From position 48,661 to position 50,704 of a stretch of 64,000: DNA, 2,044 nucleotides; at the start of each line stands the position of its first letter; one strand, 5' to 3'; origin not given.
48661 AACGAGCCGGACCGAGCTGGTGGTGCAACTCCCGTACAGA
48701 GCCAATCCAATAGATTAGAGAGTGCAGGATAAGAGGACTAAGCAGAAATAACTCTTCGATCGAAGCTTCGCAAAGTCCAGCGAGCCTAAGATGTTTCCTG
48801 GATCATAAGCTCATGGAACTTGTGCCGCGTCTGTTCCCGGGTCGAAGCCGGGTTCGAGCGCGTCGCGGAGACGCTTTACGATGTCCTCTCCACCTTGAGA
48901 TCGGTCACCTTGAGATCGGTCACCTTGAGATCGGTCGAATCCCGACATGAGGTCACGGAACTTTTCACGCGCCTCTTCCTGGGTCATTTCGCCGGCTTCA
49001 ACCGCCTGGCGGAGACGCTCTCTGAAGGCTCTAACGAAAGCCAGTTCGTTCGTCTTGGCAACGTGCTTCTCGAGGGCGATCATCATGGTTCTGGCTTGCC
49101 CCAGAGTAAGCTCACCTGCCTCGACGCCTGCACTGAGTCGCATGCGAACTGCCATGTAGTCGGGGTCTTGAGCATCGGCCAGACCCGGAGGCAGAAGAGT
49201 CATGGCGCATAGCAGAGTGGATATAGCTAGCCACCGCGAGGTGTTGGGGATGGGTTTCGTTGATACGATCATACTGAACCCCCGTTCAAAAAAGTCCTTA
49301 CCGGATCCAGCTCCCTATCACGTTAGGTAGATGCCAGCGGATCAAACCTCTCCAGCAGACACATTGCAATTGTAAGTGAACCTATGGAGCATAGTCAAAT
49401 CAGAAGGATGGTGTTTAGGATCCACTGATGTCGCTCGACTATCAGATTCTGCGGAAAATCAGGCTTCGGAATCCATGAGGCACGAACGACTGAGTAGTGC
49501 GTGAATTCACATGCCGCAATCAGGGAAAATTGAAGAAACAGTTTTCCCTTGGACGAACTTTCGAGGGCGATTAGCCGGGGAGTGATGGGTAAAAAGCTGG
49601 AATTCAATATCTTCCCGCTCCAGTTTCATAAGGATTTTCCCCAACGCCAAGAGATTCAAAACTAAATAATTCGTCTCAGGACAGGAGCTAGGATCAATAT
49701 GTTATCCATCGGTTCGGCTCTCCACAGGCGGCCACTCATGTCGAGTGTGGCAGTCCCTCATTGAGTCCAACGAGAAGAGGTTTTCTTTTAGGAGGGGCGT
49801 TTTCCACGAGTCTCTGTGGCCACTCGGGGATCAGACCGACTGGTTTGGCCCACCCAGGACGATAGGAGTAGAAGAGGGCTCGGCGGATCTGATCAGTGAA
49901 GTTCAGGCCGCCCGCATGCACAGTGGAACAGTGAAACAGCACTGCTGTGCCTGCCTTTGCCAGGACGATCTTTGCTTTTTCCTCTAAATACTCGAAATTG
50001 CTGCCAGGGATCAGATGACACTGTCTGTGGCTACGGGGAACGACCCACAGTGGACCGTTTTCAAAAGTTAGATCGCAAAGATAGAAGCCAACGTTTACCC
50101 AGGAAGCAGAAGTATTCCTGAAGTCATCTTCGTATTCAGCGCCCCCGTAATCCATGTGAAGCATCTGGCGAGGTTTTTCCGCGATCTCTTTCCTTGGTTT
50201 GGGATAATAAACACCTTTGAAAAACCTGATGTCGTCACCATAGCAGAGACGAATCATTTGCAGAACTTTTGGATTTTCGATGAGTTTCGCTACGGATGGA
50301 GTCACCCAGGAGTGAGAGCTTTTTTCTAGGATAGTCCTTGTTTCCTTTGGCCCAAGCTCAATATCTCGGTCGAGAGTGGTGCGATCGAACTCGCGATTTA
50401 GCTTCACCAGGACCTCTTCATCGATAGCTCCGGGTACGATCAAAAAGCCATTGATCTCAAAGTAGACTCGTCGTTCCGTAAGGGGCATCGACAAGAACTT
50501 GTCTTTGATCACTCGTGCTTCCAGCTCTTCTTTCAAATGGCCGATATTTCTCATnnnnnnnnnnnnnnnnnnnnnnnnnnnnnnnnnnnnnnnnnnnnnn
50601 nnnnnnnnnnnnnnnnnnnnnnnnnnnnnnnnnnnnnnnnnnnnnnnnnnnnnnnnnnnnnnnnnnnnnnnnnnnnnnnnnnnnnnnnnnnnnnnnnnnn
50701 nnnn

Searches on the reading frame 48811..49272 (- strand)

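Call 12: search_protein_families(library=pfam, proteins=[window:48811-49272:-], max_evalue=0.001)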
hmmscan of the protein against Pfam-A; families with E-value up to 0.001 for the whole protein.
window:48811-49272:- (153 aa): 1 family
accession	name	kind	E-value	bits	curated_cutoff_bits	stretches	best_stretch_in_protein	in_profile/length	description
PF10925.13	DUF2680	-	0.00061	20.3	25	0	50-76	28-54/57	Protein of unknown function (DUF2680)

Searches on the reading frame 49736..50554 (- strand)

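Call 12: search_protein_families(library=pfam, proteins=[window:49736-50554:-], max_evalue=0.001)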
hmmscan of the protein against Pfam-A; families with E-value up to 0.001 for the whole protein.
window:49736-50554:- (272 aa): 1 family
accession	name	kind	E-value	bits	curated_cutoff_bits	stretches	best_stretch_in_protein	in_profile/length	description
PF05721.19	PhyH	-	3.8e-20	73.5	22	1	32-226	1-213/213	Phytanoyl-CoA dioxygenase (PhyH)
